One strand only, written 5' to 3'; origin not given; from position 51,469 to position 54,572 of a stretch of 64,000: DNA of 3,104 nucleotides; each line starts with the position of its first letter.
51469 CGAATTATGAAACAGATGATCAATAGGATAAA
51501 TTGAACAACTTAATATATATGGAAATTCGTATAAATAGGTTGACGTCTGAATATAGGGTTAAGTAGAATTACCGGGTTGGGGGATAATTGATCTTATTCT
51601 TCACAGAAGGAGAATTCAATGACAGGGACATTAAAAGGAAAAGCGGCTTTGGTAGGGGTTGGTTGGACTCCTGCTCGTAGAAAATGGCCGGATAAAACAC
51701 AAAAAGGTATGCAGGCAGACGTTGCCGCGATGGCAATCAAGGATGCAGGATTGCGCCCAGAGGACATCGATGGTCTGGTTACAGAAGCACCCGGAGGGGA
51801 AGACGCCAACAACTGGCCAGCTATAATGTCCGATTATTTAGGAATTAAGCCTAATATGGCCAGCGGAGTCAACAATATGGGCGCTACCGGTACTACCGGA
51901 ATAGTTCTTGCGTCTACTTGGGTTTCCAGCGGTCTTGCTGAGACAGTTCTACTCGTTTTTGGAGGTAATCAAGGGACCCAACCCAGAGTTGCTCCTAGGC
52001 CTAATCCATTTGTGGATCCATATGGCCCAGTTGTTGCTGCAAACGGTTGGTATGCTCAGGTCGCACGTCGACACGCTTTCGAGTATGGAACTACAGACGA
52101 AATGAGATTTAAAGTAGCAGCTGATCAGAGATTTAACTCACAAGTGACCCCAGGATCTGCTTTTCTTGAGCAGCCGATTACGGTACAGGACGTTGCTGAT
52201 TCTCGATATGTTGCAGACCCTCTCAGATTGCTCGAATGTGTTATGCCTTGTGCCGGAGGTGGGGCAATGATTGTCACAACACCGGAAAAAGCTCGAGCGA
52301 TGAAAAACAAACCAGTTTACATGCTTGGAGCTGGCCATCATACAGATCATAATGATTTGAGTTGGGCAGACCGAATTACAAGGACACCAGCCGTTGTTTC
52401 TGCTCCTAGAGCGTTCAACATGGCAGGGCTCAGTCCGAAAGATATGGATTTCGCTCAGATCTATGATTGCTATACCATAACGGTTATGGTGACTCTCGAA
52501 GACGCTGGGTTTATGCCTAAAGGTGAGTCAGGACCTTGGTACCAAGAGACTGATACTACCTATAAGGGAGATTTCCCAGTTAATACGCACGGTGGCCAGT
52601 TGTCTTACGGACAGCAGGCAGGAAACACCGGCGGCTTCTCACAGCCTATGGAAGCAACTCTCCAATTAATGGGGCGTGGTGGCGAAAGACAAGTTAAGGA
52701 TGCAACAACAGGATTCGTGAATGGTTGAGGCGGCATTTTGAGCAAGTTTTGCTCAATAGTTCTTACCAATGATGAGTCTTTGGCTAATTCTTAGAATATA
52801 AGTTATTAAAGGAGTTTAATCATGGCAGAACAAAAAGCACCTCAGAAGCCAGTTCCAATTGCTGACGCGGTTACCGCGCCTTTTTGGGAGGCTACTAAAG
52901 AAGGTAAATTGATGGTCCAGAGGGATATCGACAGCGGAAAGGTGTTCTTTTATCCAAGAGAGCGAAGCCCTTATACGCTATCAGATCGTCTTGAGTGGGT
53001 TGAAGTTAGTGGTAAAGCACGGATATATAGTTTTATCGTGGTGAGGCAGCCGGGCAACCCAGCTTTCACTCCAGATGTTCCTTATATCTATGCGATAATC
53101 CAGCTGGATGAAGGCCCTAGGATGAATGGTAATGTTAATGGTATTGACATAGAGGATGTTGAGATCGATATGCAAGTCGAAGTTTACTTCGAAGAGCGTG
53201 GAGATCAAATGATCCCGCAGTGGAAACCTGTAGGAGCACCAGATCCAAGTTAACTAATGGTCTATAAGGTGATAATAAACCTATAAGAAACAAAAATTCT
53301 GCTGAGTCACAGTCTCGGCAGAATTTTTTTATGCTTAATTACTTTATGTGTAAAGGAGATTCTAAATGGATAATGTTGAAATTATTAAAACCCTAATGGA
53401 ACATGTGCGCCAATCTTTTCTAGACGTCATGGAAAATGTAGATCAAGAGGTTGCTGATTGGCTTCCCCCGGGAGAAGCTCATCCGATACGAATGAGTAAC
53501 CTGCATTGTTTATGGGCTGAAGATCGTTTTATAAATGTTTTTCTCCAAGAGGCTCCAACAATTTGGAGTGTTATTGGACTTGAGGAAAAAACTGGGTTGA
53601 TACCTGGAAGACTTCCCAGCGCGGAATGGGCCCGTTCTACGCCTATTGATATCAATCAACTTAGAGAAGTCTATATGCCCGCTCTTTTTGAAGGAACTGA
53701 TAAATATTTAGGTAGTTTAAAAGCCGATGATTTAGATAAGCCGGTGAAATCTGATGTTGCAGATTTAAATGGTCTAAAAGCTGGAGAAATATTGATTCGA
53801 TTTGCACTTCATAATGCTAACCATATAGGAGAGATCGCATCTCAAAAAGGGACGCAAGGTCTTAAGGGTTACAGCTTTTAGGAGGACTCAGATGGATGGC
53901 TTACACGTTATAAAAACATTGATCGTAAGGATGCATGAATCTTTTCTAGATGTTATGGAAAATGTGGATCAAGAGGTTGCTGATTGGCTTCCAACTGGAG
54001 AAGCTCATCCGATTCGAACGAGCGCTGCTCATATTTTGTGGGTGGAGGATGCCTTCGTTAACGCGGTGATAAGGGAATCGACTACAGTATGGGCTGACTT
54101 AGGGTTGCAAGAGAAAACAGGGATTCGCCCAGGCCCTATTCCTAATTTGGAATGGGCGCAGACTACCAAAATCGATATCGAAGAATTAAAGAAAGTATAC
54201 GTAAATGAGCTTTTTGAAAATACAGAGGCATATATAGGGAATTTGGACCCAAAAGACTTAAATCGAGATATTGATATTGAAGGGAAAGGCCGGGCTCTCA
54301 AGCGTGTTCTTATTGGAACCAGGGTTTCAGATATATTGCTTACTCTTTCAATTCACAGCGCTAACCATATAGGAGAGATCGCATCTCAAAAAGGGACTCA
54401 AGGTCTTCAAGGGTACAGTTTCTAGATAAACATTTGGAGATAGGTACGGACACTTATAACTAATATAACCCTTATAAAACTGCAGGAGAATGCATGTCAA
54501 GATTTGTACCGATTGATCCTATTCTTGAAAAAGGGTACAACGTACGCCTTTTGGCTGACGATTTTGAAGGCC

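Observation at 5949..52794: Two independent UGA-at-active-site events in one 64-kb window imply a selenium-utilising trait, or a systematic artefact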

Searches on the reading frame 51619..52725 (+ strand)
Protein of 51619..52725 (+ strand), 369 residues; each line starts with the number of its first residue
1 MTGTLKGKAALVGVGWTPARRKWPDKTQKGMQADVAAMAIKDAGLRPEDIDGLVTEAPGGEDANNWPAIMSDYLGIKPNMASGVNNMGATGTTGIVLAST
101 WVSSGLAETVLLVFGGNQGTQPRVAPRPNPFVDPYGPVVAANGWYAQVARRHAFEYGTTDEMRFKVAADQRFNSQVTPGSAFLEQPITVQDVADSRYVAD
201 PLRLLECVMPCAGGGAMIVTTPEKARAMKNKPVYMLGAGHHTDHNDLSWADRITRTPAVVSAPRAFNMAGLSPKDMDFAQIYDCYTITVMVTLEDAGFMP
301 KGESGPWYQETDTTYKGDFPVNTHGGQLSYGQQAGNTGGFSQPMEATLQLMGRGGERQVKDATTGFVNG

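Call 34: find_related_loci(query=A2, collection=genome_contigs, flank=4000)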
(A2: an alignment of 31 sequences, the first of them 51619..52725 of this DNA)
Query A2 (369 aa) in genome_contigs; peptide patterns used: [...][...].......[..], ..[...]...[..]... (x = any residue, [..] = any of these).
600 stretches matched a pattern (row limit reached: there are more); 595 encode a relative of the query (tblastn E <= 1e-3); the best 80 are kept; 80 distinct loci.
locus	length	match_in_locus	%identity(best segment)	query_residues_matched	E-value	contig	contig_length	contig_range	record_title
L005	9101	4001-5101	52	4-368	4e-115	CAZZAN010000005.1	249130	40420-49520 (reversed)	MAG TPA_asm: uncultured Dehalococcoidia bacterium isolate SRP109090_co2_117 genome assembly, contig: NODE_21_length_2491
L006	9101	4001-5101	53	4-368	3e-114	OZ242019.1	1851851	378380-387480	MAG: Dehalococcoidia bacterium isolate 6a8eb34f-a5cb-4fb7-8aaa-94d649b5f1d6 genome assembly, chromosome: 1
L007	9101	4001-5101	53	4-368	1e-113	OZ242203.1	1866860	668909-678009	MAG: Dehalococcoidia bacterium isolate 46b4cb23-0772-48d0-a046-138772aa9ab4 genome assembly, chromosome: 1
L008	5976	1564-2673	50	2-369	4e-112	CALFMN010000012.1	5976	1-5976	MAG TPA_asm: uncultured Chloroflexi bacterium isolate SRR5457059_bin.76_CONCOCT_v1.1_MAG genome assembly, contig: ERZ795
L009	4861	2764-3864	52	4-368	2e-111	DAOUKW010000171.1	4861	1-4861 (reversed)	MAG TPA_asm: Dehalococcoidia bacterium isolate S8_363 434978, whole genome shotgun sequence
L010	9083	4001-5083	52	4-369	5e-111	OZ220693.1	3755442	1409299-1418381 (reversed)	MAG: Dehalococcoidia bacterium isolate bb874fd2-ee0c-4288-94b4-44cbacb43f92 genome assembly, chromosome: 1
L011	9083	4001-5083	50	4-369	4e-110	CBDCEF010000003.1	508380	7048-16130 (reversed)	MAG: Dehalococcoidia bacterium isolate c259e03a-9b86-4cdb-a37a-9c02718a3515 genome assembly, contig: contig_3, whole gen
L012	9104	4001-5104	52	4-368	1e-109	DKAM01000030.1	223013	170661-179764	MAG TPA_asm: Dehalococcoidia bacterium UBA6926 UBA6926_contig_4203, whole genome shotgun sequence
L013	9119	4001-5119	50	4-369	7e-110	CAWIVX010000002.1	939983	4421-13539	MAG: uncultured Actinomycetota bacterium isolate MFD04850.bin.2.1 genome assembly, contig: contig_12580, whole genome sh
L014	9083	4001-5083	49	4-369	1e-107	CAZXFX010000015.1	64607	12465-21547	MAG TPA_asm: uncultured Dehalococcoidia bacterium isolate SRP109090_co2_147 genome assembly, contig: NODE_510_length_646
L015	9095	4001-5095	48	4-369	5e-107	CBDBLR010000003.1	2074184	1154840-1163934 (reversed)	MAG: Dehalococcoidia bacterium isolate b0ff33b4-6d30-44c2-b05f-a31f5125ac2a genome assembly, contig: contig_3, whole gen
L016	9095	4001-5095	48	4-369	6e-107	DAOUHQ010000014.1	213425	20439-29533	MAG TPA_asm: Dehalococcoidia bacterium isolate S16_98 k189_127056, whole genome shotgun sequence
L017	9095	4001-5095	48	4-369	2e-106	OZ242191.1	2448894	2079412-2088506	MAG: Dehalococcoidia bacterium isolate de6f4d66-2acb-4fd1-9b53-abb1080e863f genome assembly, chromosome: 1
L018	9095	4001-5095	49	4-369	4e-106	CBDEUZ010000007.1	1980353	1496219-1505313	MAG: Dehalococcoidia bacterium isolate 12bb4de0-5d66-41c1-88e6-9363c8e7e517 genome assembly, contig: contig_7, whole gen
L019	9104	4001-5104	50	4-369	4e-106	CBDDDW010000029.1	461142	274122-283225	MAG: Dehalococcoidia bacterium isolate 9f6fb6b0-17a9-46aa-8c0f-e8d1727f8334 genome assembly, contig: contig_29, whole ge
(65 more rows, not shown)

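Call 80: list_cluster_members(proteins=[window:51619-52725:+, window:52822-53250:+, window:46186-49143:+, P0002, P0004, P0122])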
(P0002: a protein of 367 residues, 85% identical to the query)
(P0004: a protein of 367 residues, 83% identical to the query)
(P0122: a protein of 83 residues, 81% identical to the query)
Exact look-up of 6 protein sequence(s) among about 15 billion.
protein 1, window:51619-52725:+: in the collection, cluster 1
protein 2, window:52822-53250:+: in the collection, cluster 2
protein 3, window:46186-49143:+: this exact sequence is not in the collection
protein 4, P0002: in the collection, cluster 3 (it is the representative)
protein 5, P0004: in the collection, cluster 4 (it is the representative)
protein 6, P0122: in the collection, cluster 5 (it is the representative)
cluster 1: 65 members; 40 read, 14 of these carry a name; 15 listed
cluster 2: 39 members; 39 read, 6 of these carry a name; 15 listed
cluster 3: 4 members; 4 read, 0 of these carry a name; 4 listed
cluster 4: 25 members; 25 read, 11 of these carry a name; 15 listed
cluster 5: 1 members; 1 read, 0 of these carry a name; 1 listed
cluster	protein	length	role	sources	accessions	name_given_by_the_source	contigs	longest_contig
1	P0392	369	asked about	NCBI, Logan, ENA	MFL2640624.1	MAG: thiolase family protein [Dehalococcoidia bacterium]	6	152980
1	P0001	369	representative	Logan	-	-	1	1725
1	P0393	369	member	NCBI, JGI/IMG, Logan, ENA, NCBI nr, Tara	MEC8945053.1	MAG: thiolase family protein [Chloroflexota bacterium] | thiolase family protein [Chloroflexota bacterium] | strand:+ start:12115 stop:13224 length:1110 start_codon:yes stop_codon:yes ...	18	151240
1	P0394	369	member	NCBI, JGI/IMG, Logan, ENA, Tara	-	strand:+ start:903 stop:2012 length:1110 start_codon:yes stop_codon:yes gene_type:complete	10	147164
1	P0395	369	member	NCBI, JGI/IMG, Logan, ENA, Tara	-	strand:+ start:58501 stop:59610 length:1110 start_codon:yes stop_codon:yes ...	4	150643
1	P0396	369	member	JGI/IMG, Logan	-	acetyl-CoA acetyltransferase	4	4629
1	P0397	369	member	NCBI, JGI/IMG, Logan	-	acetyl-CoA acetyltransferase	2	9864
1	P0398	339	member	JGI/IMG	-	acetyl-CoA acetyltransferase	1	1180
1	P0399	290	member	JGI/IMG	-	acetyl-CoA acetyltransferase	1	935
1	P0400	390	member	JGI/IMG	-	acetyl-CoA acetyltransferase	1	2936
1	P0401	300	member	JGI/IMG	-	acetyl-CoA acetyltransferase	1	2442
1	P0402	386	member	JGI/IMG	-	acetyl-CoA acetyltransferase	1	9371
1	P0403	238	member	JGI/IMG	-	acetyl-CoA acetyltransferase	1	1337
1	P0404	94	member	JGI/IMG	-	acetyl-CoA acetyltransferase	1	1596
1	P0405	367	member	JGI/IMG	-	acetyl-CoA acetyltransferase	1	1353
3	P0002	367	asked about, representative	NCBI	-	-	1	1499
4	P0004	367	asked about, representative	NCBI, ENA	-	-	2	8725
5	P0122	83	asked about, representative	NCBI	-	-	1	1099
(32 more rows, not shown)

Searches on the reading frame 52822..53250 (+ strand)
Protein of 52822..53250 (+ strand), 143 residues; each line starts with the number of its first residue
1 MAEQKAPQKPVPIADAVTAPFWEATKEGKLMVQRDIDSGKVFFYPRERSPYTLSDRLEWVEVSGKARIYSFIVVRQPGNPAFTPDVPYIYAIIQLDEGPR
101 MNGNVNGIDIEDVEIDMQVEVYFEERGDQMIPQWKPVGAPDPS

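Call 9: search_protein_families(library=pfam, proteins=[window:52822-53250:+], max_evalue=0.01)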
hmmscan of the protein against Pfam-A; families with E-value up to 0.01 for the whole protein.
seq(143 aa): 2 families
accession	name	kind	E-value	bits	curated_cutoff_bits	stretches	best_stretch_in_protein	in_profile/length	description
PF01796.24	OB_ChsH2_C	-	4.2e-23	81.5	27.1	1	59-124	1-65/65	ChsH2, C-terminal OB-fold domain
PF12172.15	zf-ChsH2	-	0.0003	20.9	23.2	1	22-47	1-26/37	ChsH2, rubredoxin-like zinc ribbon domain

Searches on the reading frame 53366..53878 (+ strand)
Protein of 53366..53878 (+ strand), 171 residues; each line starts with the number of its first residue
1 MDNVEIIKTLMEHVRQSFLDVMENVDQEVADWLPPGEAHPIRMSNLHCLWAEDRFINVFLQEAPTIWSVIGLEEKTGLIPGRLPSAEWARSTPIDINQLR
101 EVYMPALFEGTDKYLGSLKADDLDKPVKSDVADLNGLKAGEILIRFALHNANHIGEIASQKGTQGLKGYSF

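Call 76: search_protein_families(library=pfam, proteins=[window:53366-53878:+], max_evalue=0.0001)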
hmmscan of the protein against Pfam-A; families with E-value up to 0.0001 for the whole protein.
window:53366-53878:+ (171 aa): 1 family
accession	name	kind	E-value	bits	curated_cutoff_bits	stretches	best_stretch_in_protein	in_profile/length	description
PF12867.12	DinB_2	-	7.8e-08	33.3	24.8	1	11-157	2-128/128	DinB superfamily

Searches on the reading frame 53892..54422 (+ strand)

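Call 76: search_protein_families(library=pfam, proteins=[window:53892-54422:+], max_evalue=0.0001)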
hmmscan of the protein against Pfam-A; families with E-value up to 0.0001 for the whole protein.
window:53892-54422:+ (177 aa): 1 family
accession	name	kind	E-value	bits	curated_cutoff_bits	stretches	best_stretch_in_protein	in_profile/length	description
PF12867.12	DinB_2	-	1.1e-08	36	24.8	1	12-163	3-128/128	DinB superfamily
